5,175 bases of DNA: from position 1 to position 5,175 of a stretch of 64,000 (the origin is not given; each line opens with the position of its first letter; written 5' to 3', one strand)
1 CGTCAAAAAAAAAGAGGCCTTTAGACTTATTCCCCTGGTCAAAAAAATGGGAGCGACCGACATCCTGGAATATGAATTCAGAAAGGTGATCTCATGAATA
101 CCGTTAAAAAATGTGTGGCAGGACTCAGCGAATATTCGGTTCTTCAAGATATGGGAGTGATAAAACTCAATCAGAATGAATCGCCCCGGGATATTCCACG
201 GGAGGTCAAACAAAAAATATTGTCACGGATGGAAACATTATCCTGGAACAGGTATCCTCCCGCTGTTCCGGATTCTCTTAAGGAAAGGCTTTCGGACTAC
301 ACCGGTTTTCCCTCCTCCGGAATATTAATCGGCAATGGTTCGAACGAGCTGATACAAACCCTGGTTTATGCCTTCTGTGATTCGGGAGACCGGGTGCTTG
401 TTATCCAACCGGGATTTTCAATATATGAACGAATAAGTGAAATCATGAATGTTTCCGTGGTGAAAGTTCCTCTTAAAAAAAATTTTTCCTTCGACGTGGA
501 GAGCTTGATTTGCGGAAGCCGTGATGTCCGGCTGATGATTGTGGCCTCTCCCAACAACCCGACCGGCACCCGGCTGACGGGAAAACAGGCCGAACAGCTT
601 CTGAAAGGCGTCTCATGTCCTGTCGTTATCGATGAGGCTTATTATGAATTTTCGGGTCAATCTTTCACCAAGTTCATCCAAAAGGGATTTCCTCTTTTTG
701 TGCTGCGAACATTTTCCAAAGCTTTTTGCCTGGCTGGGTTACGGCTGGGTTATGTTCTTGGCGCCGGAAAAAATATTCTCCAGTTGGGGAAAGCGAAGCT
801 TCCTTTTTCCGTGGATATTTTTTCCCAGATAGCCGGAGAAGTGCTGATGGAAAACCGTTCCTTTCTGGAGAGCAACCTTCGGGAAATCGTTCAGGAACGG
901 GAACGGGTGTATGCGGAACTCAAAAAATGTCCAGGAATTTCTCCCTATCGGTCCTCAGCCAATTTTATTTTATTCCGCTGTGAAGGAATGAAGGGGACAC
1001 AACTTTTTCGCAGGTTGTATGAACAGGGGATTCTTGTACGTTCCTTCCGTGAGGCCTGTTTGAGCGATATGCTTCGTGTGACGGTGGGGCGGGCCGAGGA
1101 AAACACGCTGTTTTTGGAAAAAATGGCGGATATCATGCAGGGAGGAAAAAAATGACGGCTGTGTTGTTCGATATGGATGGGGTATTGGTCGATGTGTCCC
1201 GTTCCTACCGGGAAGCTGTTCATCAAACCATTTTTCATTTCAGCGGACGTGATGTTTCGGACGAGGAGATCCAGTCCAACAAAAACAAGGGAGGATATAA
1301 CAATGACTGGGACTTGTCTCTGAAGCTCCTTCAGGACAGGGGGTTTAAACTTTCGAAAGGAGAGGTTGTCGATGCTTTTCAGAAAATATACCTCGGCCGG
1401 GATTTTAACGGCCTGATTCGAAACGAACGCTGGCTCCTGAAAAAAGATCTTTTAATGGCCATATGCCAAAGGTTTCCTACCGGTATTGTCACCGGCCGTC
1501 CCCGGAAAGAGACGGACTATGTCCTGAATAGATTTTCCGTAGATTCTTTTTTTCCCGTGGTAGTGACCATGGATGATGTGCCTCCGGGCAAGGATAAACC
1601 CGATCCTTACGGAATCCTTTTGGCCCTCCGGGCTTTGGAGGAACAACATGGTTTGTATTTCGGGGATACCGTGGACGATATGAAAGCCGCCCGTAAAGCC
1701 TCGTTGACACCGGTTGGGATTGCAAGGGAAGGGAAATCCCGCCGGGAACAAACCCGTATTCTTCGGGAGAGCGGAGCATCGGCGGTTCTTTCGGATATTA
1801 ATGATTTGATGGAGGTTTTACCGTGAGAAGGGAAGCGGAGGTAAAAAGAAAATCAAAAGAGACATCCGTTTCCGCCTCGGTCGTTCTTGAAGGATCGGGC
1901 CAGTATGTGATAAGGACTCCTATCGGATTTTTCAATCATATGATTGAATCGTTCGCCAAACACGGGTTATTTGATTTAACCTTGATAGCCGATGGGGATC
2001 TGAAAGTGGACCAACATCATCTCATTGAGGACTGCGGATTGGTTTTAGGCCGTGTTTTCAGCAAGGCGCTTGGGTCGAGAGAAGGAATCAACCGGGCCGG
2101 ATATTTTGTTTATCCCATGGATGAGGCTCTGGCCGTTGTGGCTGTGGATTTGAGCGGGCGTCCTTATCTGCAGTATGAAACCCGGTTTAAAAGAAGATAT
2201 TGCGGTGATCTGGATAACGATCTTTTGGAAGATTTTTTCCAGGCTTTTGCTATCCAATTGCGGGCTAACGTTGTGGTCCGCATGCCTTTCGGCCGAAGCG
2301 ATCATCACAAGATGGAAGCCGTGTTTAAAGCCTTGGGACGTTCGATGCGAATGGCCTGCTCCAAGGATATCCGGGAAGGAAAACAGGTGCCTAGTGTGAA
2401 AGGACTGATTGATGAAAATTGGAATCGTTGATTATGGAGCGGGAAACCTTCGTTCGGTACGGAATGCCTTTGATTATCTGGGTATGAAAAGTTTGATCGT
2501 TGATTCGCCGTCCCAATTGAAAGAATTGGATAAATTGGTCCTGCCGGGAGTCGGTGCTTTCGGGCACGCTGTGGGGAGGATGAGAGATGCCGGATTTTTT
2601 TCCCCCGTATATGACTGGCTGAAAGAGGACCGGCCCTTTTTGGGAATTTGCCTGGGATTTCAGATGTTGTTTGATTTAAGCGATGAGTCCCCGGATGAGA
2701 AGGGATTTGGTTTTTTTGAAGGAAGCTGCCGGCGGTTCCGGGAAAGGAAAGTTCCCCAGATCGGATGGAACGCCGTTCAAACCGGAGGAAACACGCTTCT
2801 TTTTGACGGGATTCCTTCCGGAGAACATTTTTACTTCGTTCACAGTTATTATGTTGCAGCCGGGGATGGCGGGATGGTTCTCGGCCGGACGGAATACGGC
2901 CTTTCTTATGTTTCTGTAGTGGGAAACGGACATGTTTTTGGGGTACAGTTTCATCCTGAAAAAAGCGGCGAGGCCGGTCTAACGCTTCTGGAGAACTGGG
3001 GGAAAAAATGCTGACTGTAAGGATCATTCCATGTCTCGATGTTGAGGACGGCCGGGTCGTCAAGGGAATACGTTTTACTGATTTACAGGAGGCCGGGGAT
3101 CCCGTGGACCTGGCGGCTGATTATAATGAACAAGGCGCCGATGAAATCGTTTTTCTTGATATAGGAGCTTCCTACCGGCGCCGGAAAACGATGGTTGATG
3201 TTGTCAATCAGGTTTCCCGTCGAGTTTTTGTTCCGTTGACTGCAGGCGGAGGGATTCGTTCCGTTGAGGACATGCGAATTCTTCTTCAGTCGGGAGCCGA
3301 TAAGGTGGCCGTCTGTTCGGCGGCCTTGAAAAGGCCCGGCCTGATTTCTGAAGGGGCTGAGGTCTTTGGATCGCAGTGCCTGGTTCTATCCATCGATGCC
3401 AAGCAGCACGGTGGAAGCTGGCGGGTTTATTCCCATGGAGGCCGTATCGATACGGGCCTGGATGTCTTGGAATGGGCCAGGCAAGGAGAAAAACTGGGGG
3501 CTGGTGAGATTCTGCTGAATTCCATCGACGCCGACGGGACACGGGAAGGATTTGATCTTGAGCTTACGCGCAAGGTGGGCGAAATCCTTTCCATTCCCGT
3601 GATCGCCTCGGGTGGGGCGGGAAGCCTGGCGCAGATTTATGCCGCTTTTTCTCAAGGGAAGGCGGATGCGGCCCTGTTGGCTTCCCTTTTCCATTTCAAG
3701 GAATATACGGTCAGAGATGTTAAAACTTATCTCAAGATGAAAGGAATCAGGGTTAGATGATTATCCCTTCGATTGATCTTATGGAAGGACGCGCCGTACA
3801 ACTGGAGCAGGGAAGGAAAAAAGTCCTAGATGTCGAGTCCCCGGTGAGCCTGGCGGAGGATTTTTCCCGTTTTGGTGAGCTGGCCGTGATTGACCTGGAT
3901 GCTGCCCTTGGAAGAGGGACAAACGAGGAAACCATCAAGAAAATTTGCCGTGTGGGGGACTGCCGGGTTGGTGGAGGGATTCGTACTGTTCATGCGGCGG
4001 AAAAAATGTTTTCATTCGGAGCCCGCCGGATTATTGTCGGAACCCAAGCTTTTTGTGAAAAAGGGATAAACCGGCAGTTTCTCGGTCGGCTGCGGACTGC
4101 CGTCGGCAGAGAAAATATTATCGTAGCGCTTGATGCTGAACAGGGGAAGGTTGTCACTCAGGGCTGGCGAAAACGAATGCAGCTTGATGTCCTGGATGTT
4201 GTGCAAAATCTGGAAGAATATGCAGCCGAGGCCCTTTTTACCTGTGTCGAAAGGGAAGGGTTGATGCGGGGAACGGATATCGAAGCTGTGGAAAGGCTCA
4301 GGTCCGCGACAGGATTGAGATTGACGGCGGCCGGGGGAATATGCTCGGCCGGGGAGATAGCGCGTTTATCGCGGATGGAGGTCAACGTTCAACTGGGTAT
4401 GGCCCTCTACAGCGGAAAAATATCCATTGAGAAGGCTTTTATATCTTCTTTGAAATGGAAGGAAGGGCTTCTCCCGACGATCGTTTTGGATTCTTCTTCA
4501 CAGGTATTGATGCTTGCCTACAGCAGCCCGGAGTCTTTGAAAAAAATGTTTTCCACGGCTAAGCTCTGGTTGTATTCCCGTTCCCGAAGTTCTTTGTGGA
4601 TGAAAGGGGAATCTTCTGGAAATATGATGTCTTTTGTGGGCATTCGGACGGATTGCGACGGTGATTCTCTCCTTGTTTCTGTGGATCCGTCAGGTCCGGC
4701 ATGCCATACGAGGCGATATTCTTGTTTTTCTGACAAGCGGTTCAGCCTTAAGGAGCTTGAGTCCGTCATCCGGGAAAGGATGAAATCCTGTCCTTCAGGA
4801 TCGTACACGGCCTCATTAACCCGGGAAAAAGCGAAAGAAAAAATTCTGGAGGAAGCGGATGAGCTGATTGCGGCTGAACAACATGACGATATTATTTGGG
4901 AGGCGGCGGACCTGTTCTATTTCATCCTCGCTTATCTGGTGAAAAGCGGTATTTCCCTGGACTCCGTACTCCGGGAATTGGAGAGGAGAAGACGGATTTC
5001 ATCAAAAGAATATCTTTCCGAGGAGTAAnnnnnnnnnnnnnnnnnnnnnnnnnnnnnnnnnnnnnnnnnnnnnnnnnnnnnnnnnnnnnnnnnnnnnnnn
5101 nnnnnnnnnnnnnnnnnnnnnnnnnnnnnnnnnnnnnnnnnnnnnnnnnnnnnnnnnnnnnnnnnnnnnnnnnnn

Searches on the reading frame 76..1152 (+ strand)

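Call 53: search_protein_families(library=pfam, max_evalue=0.000001, proteins=[window:76-1152:+])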
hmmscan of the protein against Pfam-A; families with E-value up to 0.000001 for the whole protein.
window:76-1152:+ (359 aa): 1 family
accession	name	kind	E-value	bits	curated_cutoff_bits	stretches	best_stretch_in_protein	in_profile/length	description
PF00155.27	Aminotran_1_2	-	2.7e-54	185.1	19.7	1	28-348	3-359/361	Aminotransferase class I and II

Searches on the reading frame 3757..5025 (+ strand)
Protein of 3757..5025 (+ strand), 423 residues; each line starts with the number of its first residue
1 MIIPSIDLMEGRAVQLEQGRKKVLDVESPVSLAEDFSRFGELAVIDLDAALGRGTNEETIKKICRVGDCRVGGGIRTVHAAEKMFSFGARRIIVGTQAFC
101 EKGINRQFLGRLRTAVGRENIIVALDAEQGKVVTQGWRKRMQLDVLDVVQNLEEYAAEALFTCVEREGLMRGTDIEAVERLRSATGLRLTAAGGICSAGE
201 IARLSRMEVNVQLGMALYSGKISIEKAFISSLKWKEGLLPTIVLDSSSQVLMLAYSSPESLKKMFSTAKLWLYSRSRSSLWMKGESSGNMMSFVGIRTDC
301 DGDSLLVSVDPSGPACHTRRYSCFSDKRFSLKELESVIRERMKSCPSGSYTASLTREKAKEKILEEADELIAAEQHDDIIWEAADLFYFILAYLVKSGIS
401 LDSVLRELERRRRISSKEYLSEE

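Call 53: search_protein_families(library=pfam, max_evalue=0.000001, proteins=[window:3757-5025:+])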
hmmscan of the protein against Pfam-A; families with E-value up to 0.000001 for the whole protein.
window:3757-5025:+ (423 aa): 3 families
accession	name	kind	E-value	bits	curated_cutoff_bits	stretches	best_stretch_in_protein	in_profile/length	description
PF00977.27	His_biosynth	-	5.9e-49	167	23.6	1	1-222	1-227/228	Histidine biosynthesis protein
PF01502.23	PRA-CH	-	2.9e-27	94.7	27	1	252-324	1-73/74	Phosphoribosyl-AMP cyclohydrolase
PF01503.22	PRA-PH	-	1e-20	74.4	21.3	1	331-411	1-85/86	Phosphoribosyl-ATP pyrophosphohydrolase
